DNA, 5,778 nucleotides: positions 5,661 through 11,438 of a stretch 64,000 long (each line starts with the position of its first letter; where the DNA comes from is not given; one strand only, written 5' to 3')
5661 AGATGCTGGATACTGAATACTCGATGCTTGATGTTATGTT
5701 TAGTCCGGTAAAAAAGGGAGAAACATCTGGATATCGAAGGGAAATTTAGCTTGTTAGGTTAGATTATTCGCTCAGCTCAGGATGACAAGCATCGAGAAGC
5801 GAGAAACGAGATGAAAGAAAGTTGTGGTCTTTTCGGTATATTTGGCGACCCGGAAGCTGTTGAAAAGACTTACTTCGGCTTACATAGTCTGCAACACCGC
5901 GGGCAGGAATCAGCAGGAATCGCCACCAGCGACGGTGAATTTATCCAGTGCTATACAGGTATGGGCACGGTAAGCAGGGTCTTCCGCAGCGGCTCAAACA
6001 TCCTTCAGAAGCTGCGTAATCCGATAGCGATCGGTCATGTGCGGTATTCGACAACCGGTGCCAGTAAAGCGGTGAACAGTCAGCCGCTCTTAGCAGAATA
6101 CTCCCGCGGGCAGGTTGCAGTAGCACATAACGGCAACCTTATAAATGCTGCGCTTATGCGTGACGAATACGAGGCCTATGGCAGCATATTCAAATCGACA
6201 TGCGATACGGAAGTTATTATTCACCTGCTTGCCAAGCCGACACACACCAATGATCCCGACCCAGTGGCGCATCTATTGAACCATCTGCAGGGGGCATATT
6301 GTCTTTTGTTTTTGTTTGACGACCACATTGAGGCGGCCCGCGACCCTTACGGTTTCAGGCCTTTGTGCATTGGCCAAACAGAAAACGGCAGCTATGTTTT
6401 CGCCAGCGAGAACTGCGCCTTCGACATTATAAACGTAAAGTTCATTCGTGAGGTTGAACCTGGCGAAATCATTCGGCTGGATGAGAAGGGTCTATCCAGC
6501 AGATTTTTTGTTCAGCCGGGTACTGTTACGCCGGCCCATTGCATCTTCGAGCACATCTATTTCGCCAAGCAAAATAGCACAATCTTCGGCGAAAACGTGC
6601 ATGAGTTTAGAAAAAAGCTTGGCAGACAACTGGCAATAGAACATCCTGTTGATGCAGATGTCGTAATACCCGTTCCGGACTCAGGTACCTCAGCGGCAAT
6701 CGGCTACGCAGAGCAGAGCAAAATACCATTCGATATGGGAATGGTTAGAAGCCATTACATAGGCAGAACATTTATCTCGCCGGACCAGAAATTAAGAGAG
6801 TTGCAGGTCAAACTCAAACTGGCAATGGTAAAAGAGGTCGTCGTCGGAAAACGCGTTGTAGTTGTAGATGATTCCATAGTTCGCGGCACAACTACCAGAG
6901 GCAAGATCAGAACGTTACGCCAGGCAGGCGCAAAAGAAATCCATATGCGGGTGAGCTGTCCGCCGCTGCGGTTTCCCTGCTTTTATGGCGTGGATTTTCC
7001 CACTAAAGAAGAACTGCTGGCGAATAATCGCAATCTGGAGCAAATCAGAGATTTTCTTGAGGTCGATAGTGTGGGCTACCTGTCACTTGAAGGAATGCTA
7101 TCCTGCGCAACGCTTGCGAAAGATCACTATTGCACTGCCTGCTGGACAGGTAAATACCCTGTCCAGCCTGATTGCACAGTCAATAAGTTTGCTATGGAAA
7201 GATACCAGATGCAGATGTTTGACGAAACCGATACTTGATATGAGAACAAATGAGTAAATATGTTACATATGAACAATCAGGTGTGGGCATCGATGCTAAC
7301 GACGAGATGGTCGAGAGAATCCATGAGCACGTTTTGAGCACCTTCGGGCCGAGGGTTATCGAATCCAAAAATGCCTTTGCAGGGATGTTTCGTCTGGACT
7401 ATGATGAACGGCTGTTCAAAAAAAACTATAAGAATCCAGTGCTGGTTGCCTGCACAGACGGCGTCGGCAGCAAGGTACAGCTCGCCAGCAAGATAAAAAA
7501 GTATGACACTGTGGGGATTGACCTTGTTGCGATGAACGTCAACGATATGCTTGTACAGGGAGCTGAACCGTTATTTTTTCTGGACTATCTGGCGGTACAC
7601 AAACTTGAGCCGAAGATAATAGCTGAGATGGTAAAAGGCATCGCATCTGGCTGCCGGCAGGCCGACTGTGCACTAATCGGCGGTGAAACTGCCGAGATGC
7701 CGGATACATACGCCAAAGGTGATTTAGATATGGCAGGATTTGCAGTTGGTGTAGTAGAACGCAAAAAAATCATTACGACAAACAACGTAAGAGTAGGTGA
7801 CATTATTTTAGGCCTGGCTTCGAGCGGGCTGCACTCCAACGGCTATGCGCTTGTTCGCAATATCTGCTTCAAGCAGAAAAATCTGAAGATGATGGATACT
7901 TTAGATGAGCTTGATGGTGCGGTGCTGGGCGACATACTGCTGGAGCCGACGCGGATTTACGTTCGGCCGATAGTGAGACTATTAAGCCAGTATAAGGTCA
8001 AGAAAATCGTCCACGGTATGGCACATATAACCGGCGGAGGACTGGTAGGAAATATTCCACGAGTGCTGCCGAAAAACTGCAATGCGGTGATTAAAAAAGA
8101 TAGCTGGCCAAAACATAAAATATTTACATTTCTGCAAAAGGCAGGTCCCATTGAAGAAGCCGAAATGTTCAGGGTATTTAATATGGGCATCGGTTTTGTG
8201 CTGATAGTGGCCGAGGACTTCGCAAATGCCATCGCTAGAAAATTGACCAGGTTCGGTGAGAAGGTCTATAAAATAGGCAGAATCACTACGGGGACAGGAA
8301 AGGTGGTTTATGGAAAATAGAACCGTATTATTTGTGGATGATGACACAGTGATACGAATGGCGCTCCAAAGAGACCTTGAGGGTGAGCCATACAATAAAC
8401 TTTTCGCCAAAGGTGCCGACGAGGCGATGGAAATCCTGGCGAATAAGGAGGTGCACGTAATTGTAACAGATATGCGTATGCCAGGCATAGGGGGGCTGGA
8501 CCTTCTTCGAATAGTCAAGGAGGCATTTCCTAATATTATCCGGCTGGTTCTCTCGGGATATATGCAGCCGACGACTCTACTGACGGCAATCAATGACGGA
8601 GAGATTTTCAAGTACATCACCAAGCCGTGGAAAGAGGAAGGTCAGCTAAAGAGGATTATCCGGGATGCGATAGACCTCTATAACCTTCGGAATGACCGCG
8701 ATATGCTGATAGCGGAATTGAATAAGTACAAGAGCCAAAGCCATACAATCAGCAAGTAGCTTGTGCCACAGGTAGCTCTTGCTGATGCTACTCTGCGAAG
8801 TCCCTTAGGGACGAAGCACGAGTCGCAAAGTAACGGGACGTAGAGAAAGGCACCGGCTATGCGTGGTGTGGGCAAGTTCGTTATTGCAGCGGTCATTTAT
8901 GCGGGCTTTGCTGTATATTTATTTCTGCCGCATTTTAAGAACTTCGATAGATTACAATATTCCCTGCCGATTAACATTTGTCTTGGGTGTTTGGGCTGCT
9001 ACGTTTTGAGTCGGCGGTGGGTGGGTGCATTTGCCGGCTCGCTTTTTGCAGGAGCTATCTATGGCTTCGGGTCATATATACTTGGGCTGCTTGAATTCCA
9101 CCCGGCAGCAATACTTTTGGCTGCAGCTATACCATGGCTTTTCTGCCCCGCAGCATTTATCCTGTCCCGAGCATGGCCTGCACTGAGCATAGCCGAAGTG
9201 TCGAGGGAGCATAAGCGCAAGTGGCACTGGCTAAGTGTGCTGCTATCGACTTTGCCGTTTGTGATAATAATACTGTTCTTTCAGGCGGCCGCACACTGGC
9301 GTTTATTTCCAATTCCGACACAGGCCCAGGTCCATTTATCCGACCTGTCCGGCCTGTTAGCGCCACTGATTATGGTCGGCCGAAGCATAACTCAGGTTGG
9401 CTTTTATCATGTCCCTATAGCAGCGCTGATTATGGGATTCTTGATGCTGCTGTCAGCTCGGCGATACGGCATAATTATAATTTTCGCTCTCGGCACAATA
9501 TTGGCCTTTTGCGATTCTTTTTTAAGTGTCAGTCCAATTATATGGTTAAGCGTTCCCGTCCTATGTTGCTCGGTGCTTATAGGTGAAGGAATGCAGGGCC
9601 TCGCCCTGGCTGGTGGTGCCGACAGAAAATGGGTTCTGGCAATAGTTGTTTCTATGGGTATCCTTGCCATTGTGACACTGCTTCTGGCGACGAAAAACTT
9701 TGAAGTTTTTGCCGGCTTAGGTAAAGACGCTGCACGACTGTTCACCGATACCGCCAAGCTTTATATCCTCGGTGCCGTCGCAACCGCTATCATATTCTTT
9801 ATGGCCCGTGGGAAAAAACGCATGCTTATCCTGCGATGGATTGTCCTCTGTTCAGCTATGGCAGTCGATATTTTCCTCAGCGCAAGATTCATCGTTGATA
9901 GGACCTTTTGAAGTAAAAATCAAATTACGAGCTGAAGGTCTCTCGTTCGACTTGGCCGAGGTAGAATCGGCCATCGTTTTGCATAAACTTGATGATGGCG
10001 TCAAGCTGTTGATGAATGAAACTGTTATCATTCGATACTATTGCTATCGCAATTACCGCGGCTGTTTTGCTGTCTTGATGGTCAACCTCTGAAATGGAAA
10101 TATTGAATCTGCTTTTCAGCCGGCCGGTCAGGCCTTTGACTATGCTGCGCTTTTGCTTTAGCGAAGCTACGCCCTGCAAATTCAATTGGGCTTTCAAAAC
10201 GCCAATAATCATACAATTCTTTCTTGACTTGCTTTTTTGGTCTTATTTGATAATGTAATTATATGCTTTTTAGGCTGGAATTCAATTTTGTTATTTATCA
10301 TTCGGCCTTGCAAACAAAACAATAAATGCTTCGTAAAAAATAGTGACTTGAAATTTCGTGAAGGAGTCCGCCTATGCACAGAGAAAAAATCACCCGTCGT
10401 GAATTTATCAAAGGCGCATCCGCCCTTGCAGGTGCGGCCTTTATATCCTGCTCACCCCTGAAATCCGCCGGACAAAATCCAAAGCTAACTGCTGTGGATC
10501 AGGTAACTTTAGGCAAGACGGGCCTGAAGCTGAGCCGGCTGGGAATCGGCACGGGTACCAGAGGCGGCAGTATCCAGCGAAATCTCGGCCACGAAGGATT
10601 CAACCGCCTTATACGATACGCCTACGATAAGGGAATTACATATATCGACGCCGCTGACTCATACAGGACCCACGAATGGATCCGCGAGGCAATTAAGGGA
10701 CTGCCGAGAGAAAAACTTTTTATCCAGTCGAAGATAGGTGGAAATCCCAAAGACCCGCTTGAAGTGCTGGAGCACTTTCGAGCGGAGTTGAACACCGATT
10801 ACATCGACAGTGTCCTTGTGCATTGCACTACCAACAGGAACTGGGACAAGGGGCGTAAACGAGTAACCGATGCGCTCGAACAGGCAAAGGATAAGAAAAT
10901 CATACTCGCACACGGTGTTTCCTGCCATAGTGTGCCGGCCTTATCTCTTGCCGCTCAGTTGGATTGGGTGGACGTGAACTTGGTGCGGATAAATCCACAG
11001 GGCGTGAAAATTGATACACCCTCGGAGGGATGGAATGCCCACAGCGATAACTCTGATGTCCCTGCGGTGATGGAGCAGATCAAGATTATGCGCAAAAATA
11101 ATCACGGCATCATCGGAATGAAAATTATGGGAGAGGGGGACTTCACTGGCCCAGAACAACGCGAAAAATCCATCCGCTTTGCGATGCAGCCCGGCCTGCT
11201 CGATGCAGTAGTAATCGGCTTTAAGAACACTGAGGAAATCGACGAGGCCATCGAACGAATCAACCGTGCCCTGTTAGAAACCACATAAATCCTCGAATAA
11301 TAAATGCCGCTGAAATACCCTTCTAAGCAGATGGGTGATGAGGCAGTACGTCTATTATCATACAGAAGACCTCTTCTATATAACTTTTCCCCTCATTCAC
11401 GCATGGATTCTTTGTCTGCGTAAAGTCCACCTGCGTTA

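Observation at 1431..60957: Locus-specific degenerate heptamer word arrays, often as inverted arms, at most gene boundaries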

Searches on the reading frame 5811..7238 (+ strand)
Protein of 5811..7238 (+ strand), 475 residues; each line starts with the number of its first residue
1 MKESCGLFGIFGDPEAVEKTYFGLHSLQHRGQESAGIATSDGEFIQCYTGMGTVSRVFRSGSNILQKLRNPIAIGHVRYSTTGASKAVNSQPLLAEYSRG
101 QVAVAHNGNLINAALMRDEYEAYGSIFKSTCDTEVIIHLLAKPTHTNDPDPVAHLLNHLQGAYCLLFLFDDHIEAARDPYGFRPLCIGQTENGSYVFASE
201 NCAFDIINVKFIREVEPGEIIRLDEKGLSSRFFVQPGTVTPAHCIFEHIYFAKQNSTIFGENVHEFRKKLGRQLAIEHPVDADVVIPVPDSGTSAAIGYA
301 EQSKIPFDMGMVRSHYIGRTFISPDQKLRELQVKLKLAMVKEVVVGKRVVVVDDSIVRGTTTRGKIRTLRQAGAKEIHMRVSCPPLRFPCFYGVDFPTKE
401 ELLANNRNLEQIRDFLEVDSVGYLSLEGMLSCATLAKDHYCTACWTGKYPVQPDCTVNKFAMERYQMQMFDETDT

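Call 11: search_protein_families(library=pfam, proteins=[window:5811-7238:+])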
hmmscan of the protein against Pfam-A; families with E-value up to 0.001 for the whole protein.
window:5811-7238:+ (475 aa): 4 families
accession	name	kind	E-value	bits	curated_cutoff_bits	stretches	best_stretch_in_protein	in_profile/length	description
PF13537.11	GATase_7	-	1.2e-19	71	25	1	85-204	8-121/123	Glutamine amidotransferase domain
PF13522.11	GATase_6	-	5.4e-18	65.7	27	1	69-200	9-130/130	Glutamine amidotransferase domain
PF13230.11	GATase_4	-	2.7e-06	27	23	1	67-121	68-123/272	Glutamine amidotransferases class-II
PF00156.33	Pribosyltran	-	3.2e-06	27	26.3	1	282-383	30-124/158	Phosphoribosyl transferase domain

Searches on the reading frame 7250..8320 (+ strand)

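Call 70: search_protein_families(library=pfam, proteins=[window:7250-8320:+], max_evalue=0.0001)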
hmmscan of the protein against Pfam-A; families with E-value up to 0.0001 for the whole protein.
window:7250-8320:+ (356 aa): 2 families
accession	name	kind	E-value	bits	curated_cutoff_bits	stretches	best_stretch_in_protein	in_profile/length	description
PF02769.27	AIRS_C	-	7.6e-31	107.8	23.1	1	181-354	1-154/156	AIR synthase related protein, C-terminal domain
PF00586.29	AIRS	-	2.6e-25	89.5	24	1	64-169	14-112/112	AIR synthase related protein, N-terminal domain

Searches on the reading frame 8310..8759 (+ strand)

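Call 70: search_protein_families(library=pfam, proteins=[window:8310-8759:+], max_evalue=0.0001)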
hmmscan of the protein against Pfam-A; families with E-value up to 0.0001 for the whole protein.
window:8310-8759:+ (149 aa): 1 family
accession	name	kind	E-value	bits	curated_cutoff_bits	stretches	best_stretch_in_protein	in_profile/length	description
PF00072.30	Response_reg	-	1.8e-18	67.2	30.2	1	6-112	1-106/111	Response regulator receiver domain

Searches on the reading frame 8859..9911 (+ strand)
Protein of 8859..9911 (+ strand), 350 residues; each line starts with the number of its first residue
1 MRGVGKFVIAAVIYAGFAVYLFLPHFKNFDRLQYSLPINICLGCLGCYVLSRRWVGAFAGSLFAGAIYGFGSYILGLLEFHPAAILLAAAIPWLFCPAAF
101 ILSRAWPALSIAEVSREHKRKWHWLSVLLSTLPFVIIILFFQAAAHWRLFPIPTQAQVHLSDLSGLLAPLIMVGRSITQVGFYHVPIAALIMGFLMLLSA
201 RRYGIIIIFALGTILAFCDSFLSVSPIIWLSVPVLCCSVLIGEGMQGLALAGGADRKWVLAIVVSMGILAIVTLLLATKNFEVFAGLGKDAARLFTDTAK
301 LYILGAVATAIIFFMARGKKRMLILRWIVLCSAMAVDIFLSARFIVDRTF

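Call 70: search_protein_families(library=pfam, proteins=[window:8859-9911:+], max_evalue=0.0001)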
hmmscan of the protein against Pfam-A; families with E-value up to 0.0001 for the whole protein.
window:8859-9911:+ (350 aa): 1 family
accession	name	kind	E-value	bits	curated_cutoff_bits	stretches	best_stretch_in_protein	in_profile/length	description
PF19814.4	DUF6297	-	4.2e-05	23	29.8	1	49-168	50-160/375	Family of unknown function (DUF6297)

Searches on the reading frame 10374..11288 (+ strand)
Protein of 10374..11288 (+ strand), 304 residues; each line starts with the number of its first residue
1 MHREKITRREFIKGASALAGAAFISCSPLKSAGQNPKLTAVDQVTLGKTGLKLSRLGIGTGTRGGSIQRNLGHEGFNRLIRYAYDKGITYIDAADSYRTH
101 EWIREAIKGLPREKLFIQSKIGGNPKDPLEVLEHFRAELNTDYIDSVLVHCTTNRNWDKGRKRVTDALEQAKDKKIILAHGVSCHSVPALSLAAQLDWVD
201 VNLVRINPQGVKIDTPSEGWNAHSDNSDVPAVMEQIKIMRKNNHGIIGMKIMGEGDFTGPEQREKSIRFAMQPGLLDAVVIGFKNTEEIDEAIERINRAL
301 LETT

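Call 70: search_protein_families(library=pfam, proteins=[window:10374-11288:+], max_evalue=0.0001)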
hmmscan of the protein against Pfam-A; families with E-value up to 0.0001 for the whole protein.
window:10374-11288:+ (304 aa): 1 family
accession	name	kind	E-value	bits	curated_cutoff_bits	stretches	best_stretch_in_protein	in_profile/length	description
PF00248.27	Aldo_ket_red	-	1.8e-17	63.8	24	1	56-295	2-231/291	Aldo/keto reductase family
